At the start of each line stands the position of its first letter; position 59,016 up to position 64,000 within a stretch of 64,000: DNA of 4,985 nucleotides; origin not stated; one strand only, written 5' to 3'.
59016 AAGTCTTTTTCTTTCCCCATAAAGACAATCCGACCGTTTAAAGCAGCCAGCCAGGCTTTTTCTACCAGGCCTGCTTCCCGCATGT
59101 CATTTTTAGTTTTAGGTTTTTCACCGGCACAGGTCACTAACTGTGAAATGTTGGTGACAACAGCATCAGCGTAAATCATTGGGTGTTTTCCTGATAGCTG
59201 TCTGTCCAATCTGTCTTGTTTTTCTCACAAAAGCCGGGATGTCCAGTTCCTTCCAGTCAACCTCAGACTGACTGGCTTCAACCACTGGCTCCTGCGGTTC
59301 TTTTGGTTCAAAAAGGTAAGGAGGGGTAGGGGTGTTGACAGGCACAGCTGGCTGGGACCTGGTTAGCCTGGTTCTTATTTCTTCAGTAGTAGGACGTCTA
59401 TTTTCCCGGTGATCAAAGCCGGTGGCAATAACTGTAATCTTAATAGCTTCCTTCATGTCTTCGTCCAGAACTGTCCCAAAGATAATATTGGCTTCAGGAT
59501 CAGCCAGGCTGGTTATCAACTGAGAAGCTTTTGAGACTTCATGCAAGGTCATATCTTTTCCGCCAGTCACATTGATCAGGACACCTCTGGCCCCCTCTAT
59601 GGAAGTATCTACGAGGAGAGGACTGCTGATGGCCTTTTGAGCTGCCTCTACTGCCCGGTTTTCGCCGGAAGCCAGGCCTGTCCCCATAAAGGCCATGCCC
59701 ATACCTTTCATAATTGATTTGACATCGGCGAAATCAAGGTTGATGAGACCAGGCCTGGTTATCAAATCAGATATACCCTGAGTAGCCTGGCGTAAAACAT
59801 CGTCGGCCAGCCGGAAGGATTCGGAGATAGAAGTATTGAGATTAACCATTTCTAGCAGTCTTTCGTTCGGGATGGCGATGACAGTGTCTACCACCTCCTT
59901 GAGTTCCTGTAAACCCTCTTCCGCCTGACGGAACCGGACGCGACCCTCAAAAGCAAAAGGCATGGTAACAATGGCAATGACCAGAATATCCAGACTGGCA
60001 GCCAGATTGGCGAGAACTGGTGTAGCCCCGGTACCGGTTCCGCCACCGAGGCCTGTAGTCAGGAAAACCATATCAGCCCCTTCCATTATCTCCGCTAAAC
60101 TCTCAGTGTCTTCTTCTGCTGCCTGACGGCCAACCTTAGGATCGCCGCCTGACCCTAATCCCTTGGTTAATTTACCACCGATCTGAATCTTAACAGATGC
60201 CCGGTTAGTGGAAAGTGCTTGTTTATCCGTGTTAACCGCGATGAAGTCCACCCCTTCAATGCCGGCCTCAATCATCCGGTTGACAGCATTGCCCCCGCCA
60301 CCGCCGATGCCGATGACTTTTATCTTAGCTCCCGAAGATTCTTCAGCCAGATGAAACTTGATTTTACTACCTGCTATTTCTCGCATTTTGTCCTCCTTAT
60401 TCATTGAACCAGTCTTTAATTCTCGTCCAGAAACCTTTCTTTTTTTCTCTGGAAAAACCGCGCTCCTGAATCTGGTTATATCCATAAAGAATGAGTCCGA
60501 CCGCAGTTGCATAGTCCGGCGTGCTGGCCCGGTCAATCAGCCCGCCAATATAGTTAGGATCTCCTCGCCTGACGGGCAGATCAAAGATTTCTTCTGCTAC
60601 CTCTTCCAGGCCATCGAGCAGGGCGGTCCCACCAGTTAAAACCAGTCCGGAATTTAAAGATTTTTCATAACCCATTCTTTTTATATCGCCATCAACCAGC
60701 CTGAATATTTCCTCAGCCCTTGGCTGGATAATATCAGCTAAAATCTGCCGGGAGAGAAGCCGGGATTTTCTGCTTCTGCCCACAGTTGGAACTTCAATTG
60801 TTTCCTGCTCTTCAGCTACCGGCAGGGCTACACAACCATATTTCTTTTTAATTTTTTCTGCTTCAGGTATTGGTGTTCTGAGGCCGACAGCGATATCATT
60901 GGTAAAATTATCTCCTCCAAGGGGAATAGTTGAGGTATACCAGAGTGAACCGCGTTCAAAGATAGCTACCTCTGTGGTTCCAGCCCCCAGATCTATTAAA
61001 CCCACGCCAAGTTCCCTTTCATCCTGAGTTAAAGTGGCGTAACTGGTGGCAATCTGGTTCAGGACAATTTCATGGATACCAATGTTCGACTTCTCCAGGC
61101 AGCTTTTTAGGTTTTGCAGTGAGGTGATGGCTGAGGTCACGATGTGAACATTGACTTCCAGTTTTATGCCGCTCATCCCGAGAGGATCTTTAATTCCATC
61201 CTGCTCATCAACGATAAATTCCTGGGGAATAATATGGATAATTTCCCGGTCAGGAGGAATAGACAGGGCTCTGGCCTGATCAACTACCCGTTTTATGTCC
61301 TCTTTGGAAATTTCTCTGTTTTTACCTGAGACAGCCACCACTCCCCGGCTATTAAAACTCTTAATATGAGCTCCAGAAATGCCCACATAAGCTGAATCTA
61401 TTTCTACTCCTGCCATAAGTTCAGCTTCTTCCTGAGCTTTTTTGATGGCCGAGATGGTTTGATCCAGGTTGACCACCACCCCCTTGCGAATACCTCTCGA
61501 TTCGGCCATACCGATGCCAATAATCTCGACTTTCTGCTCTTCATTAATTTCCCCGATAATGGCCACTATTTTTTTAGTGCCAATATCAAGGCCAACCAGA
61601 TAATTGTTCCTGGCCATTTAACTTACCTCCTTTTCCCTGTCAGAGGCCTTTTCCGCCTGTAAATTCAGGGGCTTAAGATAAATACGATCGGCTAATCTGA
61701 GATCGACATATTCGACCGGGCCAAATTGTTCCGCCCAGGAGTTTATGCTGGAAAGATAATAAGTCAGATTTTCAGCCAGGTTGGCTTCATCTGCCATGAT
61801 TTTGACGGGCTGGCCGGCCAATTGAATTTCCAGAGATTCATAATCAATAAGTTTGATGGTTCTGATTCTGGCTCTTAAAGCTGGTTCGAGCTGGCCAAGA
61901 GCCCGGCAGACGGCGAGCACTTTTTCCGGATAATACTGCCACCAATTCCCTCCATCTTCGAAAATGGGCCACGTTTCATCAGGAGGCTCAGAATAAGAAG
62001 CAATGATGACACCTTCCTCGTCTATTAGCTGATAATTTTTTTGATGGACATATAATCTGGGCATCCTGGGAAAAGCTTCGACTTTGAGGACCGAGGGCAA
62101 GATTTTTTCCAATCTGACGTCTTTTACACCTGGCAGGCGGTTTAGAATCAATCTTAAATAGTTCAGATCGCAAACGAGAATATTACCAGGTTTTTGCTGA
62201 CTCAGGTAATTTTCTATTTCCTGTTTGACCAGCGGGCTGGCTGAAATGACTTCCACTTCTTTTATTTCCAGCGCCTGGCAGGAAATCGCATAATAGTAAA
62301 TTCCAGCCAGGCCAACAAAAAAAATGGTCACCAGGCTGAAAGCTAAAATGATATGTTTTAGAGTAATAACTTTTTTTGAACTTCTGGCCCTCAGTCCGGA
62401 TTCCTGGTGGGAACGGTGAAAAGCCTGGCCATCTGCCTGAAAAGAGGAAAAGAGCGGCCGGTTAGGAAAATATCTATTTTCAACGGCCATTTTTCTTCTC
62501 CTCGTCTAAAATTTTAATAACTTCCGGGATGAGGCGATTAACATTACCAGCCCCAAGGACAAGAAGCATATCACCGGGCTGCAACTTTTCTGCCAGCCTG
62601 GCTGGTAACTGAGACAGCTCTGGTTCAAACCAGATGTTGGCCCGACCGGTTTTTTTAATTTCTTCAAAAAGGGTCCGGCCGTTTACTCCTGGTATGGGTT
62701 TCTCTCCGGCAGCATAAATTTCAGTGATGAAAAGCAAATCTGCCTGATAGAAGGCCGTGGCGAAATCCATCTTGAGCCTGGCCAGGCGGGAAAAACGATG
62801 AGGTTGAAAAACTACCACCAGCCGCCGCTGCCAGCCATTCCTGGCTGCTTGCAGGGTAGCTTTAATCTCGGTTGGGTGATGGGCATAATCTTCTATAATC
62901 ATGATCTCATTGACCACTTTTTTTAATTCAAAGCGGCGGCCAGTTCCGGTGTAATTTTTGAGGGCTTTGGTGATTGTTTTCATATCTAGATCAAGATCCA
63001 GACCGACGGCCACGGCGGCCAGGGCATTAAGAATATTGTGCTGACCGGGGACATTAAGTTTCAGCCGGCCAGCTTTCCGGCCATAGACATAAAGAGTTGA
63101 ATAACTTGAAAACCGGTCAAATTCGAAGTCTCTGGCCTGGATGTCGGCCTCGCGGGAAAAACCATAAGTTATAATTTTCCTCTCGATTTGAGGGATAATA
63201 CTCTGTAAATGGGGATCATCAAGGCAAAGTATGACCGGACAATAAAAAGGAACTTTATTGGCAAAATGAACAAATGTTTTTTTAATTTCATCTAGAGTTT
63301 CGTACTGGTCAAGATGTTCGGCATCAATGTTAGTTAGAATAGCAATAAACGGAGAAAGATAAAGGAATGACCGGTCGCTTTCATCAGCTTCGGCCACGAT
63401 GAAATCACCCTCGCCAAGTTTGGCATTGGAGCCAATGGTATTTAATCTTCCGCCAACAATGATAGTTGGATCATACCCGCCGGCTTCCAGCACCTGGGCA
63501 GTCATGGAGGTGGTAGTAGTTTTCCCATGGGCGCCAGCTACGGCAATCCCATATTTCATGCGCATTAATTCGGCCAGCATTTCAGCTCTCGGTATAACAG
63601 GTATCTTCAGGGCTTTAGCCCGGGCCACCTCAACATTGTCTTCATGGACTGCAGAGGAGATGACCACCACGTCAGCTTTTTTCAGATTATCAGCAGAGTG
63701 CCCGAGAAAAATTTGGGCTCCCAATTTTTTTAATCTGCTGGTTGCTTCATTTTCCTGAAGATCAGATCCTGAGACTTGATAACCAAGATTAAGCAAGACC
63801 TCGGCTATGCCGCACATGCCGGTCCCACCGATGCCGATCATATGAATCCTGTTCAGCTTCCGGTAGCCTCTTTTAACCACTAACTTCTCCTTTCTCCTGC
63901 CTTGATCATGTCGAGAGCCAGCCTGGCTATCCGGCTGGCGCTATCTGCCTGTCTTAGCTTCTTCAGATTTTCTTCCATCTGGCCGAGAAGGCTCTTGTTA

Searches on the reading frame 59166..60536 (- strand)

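Call 48: search_protein_families(library=pfam, proteins=[window:59166-60536:-], max_evalue=0.00001)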
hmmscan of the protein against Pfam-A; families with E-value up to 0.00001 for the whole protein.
window:59166-60536:- (456 aa): 2 families
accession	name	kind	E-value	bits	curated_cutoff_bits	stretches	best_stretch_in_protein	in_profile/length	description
PF00091.31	Tubulin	-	3.5e-49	168.1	33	1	71-231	1-189/190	Tubulin/FtsZ family, GTPase domain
PF12327.13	FtsZ_C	-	9.9e-36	122.4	27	1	280-375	1-95/95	FtsZ family, C-terminal domain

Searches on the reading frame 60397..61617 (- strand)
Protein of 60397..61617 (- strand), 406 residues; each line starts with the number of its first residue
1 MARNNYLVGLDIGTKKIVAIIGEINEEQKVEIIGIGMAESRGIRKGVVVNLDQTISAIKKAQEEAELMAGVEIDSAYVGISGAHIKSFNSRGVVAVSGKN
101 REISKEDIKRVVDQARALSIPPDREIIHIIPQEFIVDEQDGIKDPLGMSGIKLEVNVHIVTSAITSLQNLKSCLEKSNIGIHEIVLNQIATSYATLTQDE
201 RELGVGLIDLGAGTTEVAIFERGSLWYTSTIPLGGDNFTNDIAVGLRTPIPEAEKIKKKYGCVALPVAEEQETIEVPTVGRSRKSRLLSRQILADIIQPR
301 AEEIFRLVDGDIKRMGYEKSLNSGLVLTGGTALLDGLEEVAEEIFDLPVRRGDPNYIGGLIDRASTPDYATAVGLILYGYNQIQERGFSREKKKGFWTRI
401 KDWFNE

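Call 48: search_protein_families(library=pfam, proteins=[window:60397-61617:-], max_evalue=0.00001)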
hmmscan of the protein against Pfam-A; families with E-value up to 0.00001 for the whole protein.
window:60397-61617:- (406 aa): 4 families
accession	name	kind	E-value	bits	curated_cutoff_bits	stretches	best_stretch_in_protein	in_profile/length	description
PF14450.12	FtsA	-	1.6e-47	161.4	31.8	2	207-374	2-127/127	Cell division protein FtsA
PF02491.25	SHS2_FTSA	-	2.4e-35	121.2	25.4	1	82-161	1-79/79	SHS2 domain inserted in FTSA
PF06723.19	MreB_Mbl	-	1.1e-13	51.2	27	1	207-353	149-305/327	MreB/Mbl protein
PF11104.14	PilM_2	-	4.4e-09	36.2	27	1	190-259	167-236/340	Type IV pilus assembly protein PilM;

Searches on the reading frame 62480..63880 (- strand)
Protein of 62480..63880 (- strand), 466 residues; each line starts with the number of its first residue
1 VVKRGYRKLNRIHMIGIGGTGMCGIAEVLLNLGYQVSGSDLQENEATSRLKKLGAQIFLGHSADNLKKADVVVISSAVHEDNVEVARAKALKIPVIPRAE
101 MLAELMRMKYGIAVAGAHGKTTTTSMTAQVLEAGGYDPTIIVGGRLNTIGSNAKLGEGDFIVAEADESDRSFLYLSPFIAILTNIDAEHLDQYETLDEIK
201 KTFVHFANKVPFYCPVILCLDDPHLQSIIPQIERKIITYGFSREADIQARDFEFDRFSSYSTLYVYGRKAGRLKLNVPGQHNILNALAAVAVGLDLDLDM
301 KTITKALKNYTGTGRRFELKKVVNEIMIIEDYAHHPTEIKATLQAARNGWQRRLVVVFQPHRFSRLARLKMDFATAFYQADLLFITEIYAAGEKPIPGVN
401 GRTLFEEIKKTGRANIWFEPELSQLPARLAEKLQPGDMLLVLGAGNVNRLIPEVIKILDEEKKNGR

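Call 53: find_encoding_contigs(protein=window:62480-63880:-, flank=10000, max_places=1)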
Protein window:62480-63880:- (466 aa): 1 contig read that carries it; 1 place shown.
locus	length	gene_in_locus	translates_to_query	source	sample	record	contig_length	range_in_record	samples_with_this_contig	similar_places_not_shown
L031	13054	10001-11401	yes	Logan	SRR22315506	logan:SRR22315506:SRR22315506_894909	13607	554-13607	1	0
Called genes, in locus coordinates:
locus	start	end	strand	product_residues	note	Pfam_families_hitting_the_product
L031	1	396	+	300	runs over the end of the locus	PF01795:Methyltransf_5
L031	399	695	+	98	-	PF04999:FtsL (faint), PF04977:DivIC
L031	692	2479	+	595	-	PF03717:PBP_dimer, PF00905:Transpeptidase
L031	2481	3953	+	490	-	PF01225:Mur_ligase, PF08245:Mur_ligase_M, PF02875:Mur_ligase_C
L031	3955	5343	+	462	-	PF08245:Mur_ligase_M, PF02875:Mur_ligase_C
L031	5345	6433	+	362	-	PF00953:Glycos_transf_4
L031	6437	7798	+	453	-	PF21377:MurD_N (weak), PF21799:MurD-like_N, PF08245:Mur_ligase_M, PF02875:Mur_ligase_C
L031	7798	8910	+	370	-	PF01098:FTSW_RODA_SPOVE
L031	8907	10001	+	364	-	PF03033:Glyco_transf_28, PF04101:Glyco_tran_28_C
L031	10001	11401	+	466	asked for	PF01225:Mur_ligase, PF08245:Mur_ligase_M, PF02875:Mur_ligase_C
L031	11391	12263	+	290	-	PF03799:FtsQ_DivIB_C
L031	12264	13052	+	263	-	?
